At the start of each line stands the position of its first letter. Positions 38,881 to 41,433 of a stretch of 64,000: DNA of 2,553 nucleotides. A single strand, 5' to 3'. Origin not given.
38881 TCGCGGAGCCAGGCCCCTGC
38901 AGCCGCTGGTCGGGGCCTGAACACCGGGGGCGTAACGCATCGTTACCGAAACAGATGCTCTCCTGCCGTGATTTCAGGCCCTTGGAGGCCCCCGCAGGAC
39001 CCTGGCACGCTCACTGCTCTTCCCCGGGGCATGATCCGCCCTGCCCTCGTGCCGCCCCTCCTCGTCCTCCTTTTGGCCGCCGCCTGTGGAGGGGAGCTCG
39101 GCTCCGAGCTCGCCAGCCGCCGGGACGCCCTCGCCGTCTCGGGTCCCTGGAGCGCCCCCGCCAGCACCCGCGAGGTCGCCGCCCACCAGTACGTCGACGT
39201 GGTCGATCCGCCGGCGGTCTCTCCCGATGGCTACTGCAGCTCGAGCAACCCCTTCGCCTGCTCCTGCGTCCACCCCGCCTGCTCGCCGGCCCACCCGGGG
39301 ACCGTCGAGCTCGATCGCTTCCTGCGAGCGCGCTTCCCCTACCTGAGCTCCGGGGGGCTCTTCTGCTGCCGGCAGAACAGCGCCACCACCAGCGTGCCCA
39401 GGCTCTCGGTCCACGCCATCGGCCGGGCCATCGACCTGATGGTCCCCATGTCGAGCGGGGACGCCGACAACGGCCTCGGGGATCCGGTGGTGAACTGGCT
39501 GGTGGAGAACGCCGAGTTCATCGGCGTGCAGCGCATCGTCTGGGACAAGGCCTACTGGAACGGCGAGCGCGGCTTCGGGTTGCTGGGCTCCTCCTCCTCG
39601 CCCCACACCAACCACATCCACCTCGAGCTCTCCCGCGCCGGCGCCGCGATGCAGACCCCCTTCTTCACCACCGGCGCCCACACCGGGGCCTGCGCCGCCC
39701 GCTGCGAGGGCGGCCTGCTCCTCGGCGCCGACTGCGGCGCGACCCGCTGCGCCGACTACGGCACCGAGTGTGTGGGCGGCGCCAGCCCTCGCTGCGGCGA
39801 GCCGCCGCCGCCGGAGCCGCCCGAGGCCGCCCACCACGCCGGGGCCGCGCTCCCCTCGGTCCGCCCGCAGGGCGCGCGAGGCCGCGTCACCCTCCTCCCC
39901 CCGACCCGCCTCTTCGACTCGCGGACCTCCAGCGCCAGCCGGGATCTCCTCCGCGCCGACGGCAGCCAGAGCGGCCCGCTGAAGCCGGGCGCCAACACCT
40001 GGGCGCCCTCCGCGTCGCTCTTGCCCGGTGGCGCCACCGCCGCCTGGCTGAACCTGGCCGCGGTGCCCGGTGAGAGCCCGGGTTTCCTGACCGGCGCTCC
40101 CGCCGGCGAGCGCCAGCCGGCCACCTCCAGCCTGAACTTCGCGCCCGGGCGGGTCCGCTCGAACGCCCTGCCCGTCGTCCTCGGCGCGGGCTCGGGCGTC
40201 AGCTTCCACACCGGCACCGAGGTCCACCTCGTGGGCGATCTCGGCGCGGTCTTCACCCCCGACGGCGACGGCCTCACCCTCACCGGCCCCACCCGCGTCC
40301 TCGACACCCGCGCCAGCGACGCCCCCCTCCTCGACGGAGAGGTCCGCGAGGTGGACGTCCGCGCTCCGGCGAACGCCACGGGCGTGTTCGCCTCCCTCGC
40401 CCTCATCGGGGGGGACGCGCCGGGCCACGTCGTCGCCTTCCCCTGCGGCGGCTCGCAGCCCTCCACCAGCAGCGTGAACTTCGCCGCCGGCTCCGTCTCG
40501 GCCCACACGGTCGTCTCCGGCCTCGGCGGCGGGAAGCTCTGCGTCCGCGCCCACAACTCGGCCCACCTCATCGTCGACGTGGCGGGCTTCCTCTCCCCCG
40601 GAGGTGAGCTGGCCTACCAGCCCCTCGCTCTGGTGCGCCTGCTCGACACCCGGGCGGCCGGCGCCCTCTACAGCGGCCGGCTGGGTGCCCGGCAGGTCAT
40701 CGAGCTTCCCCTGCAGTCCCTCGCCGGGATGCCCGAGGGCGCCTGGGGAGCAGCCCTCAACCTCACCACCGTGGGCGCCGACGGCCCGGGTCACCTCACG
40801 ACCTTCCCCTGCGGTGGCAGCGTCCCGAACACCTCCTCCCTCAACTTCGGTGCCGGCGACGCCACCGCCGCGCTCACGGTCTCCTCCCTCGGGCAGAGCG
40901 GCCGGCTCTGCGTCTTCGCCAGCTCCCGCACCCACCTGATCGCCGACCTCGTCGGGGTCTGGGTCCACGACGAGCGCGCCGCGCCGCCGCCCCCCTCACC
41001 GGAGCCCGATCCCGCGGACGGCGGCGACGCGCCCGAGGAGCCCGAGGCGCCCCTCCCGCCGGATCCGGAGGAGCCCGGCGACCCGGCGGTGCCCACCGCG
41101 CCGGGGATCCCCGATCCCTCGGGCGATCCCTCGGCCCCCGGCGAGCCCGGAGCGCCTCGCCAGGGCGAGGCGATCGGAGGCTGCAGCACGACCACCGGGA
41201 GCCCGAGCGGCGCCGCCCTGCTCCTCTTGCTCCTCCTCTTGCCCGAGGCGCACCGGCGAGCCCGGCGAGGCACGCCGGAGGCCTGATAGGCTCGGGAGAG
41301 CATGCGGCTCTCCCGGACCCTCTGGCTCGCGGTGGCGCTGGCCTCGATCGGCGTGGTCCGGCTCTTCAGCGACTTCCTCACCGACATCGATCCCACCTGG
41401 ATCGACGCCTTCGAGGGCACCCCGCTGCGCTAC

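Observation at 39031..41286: MYXO-CTERM-tailed surface protein with peptidase-like head and three R(V/L)LDTR / FPCGGS repeats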

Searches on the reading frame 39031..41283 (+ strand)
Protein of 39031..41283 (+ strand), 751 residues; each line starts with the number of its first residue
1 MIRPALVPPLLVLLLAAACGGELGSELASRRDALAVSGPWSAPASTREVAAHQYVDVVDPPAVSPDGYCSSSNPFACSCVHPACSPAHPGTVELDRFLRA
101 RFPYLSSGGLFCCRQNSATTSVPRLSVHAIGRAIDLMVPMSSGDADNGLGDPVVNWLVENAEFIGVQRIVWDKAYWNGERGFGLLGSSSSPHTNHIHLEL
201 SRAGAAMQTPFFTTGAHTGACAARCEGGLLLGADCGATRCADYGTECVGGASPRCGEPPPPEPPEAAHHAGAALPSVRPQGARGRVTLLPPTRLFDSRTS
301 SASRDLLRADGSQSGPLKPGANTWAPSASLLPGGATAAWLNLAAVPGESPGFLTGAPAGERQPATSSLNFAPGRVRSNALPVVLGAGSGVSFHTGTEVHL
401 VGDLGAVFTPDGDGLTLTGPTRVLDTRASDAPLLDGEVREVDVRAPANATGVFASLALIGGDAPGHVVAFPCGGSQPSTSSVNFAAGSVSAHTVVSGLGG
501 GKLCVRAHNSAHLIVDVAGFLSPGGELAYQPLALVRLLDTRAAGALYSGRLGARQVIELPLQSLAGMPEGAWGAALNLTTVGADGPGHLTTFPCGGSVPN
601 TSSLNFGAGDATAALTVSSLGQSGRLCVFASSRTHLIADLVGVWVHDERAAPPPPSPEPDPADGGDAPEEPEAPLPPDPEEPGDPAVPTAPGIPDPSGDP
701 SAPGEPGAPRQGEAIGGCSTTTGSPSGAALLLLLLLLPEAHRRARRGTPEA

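Call 5: search_protein_families(library=pfam, proteins=[window:39031-41283:+], max_evalue=1)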
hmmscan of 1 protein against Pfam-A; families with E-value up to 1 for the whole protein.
window:39031-41283:+ (751 aa): 1 family
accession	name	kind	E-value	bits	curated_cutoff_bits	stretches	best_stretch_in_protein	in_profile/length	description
PF06904.17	Extensin-like_C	-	0.06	14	25.4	0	100-137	75-111/176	Extensin-like protein C-terminus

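Call 6: search_protein_families(library=ncbifam, proteins=[window:39031-41283:+], max_evalue=1)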
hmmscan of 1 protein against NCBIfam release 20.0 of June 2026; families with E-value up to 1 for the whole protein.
window:39031-41283:+ (751 aa): 2 families
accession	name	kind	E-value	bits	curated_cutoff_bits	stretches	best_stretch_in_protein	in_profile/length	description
TIGR03901.2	MYXO-CTERM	domain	0.0091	16.4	20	1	716-746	3-34/34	MYXO-CTERM sorting domain-containing protein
TIGR03382.1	GC_trans_RRR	domain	0.037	14.7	15.85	1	717-736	1-20/27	MYXO-CTERM sorting domain-containing protein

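Call 7: find_homologous_proteins(query=window:39031-41283:+)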
Query window:39031-41283:+ (751 aa): 142 proteins with E <= 0.001 among 8000 candidates; the best 120 are listed.
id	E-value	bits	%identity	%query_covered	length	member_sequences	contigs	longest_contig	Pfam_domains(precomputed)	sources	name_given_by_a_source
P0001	0.0e+0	1678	100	100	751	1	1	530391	PF26571.1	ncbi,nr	ncbi:MAG: hypothetical protein P1V51_00505 [Deltaproteobacteria bacterium]|nr:hypothetical protein [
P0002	5.6e-256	870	58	89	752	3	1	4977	PF26571.1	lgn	-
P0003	2.3e-252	858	60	85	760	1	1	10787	PF26571.1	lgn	-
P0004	1.6e-247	842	52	98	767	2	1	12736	PF26571.1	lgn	-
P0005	9.7e-244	829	61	82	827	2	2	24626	PF26571.1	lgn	-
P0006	1.5e-241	822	54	99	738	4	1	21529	PF26571.1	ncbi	-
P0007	4.5e-238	810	59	86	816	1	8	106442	PF26571.1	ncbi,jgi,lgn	jgi:hypothetical protein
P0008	1.6e-235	802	55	89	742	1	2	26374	PF26571.1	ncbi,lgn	-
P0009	4.7e-234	797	59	83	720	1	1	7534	PF26571.1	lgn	-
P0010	2.4e-228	778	56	83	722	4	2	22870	PF26571.1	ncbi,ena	-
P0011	3.9e-227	774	53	89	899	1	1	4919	PF26571.1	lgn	-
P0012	1.8e-226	772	56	85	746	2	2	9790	PF26571.1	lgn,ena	-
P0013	2.4e-224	765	58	85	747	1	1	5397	PF26571.1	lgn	-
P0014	9.2e-223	760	55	83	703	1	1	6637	PF26571.1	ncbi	-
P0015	5.1e-222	757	52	95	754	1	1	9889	PF26571.1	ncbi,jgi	jgi:hypothetical protein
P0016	8.4e-217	740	54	91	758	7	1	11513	PF26571.1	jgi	jgi:MYXO-CTERM domain-containing protein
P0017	4.9e-215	734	56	86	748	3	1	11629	PF26571.1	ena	-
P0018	9.3e-215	733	54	95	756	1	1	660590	PF26571.1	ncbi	ncbi:MAG: hypothetical protein U0324_03650 [Polyangiales bacterium]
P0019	9.8e-214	730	50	89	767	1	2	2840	PF26571.1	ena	-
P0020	1.0e-213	730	56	88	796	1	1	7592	PF26571.1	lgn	-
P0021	1.4e-213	729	56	84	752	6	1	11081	PF26571.1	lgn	-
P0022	6.3e-213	727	56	85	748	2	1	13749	PF26571.1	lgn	-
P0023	1.1e-211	723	56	84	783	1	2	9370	PF26571.1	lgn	-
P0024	1.9e-210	719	56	85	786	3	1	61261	PF26571.1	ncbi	-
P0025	8.6e-209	714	52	96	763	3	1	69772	PF26571.1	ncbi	-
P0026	1.4e-208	713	52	85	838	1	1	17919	PF26571.1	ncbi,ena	-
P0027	5.1e-208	711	55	85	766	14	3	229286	PF26571.1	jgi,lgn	-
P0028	5.7e-207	708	55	85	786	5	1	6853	PF26571.1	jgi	jgi:hypothetical protein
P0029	1.5e-206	706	54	86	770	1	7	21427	PF26571.1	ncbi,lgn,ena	-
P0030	1.4e-205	703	54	83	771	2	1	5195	PF26571.1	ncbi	-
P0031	4.1e-205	701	54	82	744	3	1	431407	PF26571.1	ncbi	-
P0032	3.0e-204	699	55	84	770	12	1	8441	PF26571.1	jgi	jgi:hypothetical protein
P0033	8.2e-204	697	54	88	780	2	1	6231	PF26571.1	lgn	-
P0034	1.2e-203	697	48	98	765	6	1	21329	PF26571.1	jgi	jgi:MYXO-CTERM domain-containing protein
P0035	2.6e-203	696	54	90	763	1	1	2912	PF26571.1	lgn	-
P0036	9.4e-203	694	51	98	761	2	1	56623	PF26571.1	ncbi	ncbi:MAG: MYXO-CTERM sorting domain-containing protein [Polyangiales bacterium]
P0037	2.9e-201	689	50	92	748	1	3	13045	PF26571.1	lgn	-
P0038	2.9e-200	685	49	98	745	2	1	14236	PF26571.1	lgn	-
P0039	3.0e-199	682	54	84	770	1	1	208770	PF26571.1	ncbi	ncbi:MAG: hypothetical protein U0325_11575 [Polyangiales bacterium]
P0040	1.3e-198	680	52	87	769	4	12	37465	PF26571.1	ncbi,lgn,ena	-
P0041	5.1e-196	671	51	90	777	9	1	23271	PF26571.1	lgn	-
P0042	4.5e-194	665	50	87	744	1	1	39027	PF26571.1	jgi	jgi:hypothetical protein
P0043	2.1e-189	649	51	85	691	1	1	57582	PF26571.1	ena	-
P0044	5.2e-189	648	47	87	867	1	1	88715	PF26571.1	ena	-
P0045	2.3e-187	643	50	88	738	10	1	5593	PF26571.1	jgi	jgi:hypothetical protein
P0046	2.5e-187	643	53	82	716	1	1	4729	PF26571.1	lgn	-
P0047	1.1e-186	641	47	94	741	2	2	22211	PF26571.1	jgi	-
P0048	1.7e-186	640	53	86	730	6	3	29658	PF26571.1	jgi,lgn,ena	-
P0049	3.3e-186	639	49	83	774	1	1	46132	PF26571.1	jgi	jgi:hypothetical protein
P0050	8.9e-186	638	51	82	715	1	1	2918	PF26571.1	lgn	-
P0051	2.1e-185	636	50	82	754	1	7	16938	PF26571.1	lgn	-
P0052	3.5e-184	632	49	81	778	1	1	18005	PF26571.1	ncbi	-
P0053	4.1e-184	632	50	85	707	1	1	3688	PF26571.1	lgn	-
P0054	1.0e-183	631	48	90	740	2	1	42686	PF26571.1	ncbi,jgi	jgi:hypothetical protein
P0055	1.5e-181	623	49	82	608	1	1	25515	PF26571.1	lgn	-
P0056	7.6e-181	621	50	83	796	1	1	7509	PF26571.1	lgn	-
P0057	9.3e-181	621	49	83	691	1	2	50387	PF26571.1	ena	-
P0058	1.1e-180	621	50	85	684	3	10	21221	PF26571.1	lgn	-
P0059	3.8e-180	619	49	84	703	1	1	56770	PF26571.1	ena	-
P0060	1.0e-179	617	48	89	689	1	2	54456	PF26571.1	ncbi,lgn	ncbi:MAG: MYXO-CTERM sorting domain-containing protein [Sandaracinaceae bacterium]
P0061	1.4e-178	614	45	97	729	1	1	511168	PF26571.1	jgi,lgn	jgi:MYXO-CTERM domain-containing protein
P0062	1.7e-178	613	53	68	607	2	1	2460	PF26571.1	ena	-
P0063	3.4e-177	609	48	88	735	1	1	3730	PF26571.1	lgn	-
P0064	3.9e-177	609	48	89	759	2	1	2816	PF26571.1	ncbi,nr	ncbi:MAG: hypothetical protein KA761_15140 [Gemmatimonadaceae bacterium]|nr:hypothetical protein [Ge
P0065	1.6e-176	607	46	96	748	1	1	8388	PF26571.1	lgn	-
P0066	4.9e-176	605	52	72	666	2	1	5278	PF26571.1,PF18884.6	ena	-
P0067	1.1e-173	598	49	85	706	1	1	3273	PF26571.1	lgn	-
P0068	3.4e-173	596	48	86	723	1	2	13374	PF26571.1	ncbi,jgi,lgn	ncbi:MAG: hypothetical protein ACI9KE_002778 [Polyangiales bacterium]|jgi:hypothetical protein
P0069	5.6e-173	595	51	79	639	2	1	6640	PF26571.1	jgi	jgi:hypothetical protein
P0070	9.1e-172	591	51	80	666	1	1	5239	PF26571.1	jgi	jgi:hypothetical protein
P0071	2.9e-171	590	49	81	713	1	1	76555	PF26571.1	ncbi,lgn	-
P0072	5.5e-171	589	47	90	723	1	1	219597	PF26571.1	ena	-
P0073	7.2e-170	585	48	83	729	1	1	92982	PF26571.1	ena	-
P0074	1.5e-169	584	53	73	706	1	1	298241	PF26571.1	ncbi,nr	ncbi:MAG: hypothetical protein IPN17_02285 [Deltaproteobacteria bacterium]|nr:hypothetical protein [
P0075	2.9e-168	580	47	82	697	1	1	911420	PF26571.1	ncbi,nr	ncbi:MAG: hypothetical protein H6719_06680 [Sandaracinaceae bacterium]|nr:hypothetical protein [Sand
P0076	1.9e-167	577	46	85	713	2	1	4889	PF26571.1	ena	-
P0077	2.8e-167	576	49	86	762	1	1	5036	PF26571.1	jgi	-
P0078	1.0e-166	575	45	94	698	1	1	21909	PF26571.1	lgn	-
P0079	4.9e-166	572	45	86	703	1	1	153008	PF26571.1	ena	-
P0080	1.7e-165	570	46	84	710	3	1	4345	PF26571.1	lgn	-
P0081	3.6e-165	569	48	77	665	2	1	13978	PF26571.1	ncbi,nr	ncbi:MAG: hypothetical protein KC619_16600, partial [Myxococcales bacterium]|nr:hypothetical protein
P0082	4.3e-164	566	53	71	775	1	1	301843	PF26571.1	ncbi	ncbi:MAG: hypothetical protein U0326_08850 [Polyangiales bacterium]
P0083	8.7e-164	565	44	98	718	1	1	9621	PF26571.1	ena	-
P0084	2.2e-160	554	43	95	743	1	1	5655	PF26571.1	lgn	-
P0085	3.0e-160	553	46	82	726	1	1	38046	PF26571.1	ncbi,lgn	-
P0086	4.2e-153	529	44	88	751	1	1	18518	PF26571.1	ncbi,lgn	-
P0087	8.4e-148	512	41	98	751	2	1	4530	PF26571.1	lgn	-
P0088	5.0e-147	509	42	90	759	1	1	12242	PF26571.1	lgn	-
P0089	2.4e-142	494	43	81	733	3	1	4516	PF26571.1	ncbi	ncbi:MAG: hypothetical protein AAF411_23065, partial [Myxococcota bacterium]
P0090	2.2e-138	481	44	86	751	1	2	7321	PF26571.1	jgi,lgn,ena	-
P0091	1.8e-105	372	47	58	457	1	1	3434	PF26571.1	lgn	-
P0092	3.3e-98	348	45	58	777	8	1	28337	PF09992.15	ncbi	ncbi:MAG: phosphodiester glycosidase family protein [Polyangiales bacterium]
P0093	7.1e-97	344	48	53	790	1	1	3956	PF09992.15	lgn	-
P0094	1.9e-95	339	48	54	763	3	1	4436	PF01183.27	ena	-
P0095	1.1e-94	336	48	53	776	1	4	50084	PF09992.15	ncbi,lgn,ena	-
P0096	2.2e-94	335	65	31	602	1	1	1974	PF26571.1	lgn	-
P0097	2.5e-94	335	50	51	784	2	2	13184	PF09992.15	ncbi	-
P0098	5.8e-94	334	50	53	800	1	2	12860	PF09992.15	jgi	jgi:hypothetical protein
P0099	6.4e-94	334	48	54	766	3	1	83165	PF09992.15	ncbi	ncbi:MAG: phosphodiester glycosidase family protein [Polyangiales bacterium]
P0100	5.1e-84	301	44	62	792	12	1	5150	PF09992.15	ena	-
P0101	4.0e-58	215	48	30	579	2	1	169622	PF26571.1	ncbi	ncbi:MAG: hypothetical protein R3F60_14410 [bacterium]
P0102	1.3e-54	204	47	32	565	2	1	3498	PF26571.1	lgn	-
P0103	1.4e-51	194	65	19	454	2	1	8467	PF26571.1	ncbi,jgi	jgi:hypothetical protein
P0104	3.3e-37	146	33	42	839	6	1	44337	PF00082.28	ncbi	ncbi:MAG: hypothetical protein RLZZ299_2453 [Pseudomonadota bacterium]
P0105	7.9e-36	142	32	50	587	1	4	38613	-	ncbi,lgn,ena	-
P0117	5.4e-25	106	39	24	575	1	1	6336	PF26571.1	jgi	jgi:hypothetical protein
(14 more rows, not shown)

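Call 8: search_solved_structures(query=window:39031-41283:+, max_evalue=10, show_alignments=3)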
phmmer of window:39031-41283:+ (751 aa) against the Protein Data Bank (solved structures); distinct sequences matched with E-value up to 10: 5.
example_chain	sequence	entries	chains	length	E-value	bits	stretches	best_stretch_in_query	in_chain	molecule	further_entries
9flh_AA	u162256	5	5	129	1.1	10.5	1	128-176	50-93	LysM domain-containing protein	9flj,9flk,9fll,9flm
9fln_A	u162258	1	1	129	1.6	9.9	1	128-176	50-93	LysM domain-containing protein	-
6xry_A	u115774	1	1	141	3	9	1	646-739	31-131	Polar organizing protein Z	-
1ld4_A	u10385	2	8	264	7.9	7.6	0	637-688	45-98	Coat protein C | Capsid protein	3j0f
8xvp_A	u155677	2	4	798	8.3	7.5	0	648-709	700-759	Inulosucrase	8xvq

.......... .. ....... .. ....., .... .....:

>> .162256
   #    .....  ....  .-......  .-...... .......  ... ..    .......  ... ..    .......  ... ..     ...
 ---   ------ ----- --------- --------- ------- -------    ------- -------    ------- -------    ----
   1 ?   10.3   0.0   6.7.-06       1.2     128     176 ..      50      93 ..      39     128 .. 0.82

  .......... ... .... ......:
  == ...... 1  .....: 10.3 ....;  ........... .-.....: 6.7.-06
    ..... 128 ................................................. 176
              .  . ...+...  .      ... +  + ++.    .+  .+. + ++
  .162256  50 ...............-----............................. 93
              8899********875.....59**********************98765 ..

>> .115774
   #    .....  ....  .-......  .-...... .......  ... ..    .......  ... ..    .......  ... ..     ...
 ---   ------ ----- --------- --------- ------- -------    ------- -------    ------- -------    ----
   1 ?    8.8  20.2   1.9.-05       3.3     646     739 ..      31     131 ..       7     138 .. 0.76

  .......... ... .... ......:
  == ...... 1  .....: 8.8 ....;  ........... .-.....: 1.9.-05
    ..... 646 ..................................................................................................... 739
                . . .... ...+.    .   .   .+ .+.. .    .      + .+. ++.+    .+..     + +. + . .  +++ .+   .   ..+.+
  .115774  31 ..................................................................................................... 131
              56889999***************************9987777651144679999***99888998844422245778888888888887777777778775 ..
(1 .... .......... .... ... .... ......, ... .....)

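Call 9: search_protein_families(library=pfam, proteins=[P0092, P0094, P0104, P0105], max_evalue=10)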
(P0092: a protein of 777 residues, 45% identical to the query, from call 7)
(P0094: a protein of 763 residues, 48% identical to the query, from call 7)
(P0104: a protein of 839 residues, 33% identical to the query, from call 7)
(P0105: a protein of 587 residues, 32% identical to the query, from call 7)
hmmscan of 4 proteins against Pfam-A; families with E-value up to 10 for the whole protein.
P0092 (777 aa): 1 family
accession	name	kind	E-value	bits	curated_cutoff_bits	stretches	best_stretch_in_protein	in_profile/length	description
PF09992.14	NAGPA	-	9.1e-29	101.3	25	1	78-256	3-169/169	Phosphodiester glycosidase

P0094 (763 aa): 1 family
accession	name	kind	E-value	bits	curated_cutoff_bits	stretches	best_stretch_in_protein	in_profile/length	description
PF01183.26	Glyco_hydro_25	-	2.5e-28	100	27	1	46-249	1-179/180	Glycosyl hydrolases family 25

P0104 (839 aa): 2 families
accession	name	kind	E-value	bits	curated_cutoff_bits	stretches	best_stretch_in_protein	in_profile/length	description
PF00082.27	Peptidase_S8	-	2.2e-39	136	21.8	1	160-427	5-288/288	Subtilase family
PF19910.5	DUF6383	-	4.7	7.9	23.7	0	263-303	31-73/74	Domain of unknown function (DUF6383)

P0105 (587 aa): 1 family
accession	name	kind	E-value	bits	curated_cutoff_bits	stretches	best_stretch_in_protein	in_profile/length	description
PF13472.12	Lipase_GDSL_2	-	0.00026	22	32.9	1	44-204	1-174/178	GDSL-like Lipase/Acylhydrolase family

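Call 28: find_encoding_contigs(protein=P0018, flank=6000, max_places=2)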
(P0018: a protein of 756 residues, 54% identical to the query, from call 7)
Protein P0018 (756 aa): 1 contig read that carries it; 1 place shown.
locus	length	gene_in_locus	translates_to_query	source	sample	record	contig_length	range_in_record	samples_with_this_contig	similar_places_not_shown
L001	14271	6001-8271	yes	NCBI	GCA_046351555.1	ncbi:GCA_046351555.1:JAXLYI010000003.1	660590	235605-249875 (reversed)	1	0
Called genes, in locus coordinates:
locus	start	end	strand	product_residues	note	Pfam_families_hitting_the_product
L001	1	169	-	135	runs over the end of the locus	PF10604:Polyketide_cyc2, PF08327:AHSA1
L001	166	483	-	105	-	PF12840:HTH_20, PF01022:HTH_5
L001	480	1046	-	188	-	-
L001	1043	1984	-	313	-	PF08241:Methyltransf_11 (weak), PF08242:Methyltransf_12 (weak), PF13649:Methyltransf_25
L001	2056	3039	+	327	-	-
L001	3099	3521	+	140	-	PF02566:OsmC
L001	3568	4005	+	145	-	-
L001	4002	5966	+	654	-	PF00069:Pkinase, PF07714:PK_Tyr_Ser-Thr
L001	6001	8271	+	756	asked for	PF26571:VldE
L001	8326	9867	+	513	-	PF21088:MS_channel_1st, PF00924:MS_channel_2nd, PF21082:MS_channel_3rd (weak)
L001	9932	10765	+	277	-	PF03781:FGE-sulfatase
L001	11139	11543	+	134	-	-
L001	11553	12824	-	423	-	PF10127:RlaP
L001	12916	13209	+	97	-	PF11731:Cdd1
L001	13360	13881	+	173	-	-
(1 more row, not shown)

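Call 38: search_protein_families(library=ncbifam, alignment_id=A1, max_evalue=0.1)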
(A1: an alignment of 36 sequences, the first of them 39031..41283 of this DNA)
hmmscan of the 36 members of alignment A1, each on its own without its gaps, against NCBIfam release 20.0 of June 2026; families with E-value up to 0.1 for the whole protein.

A. member 1, window:39031-41283:+ (751 aa): 2 families
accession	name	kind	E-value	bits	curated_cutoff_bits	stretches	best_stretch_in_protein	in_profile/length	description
TIGR03901.2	MYXO-CTERM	domain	0.0091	16.4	20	1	716-746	3-34/34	MYXO-CTERM sorting domain-containing protein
TIGR03382.1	GC_trans_RRR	domain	0.037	14.7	15.85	1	717-736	1-20/27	MYXO-CTERM sorting domain-containing protein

B. families by the number of members that match (of 36 scanned): 8 families
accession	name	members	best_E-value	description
TIGR03901.2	MYXO-CTERM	27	1.4e-06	MYXO-CTERM sorting domain-containing protein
NF045638.1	Mrt_dep_phytase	4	0.00015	myxosortase-dependent phytase-like phosphatase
NF045523.1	MXAN_5453_fam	4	0.00036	MXAN_5453 family MXYO-CTERM-anchored protein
NF033191.4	JDVT-CTERM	2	0.0012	JDVT-CTERM domain-containing protein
TIGR03382.1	GC_trans_RRR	2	0.0022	MYXO-CTERM sorting domain-containing protein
TIGR02927.1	SucB_Actino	1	0.0054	2-oxoglutarate dehydrogenase, E2 component, dihydrolipoamide succinyltransferase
NF033845.1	MSCRAMM_ClfB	1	0.033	MSCRAMM family adhesin clumping factor ClfB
NF037973.1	metallo_SslE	1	0.083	lipoprotein metalloprotease SslE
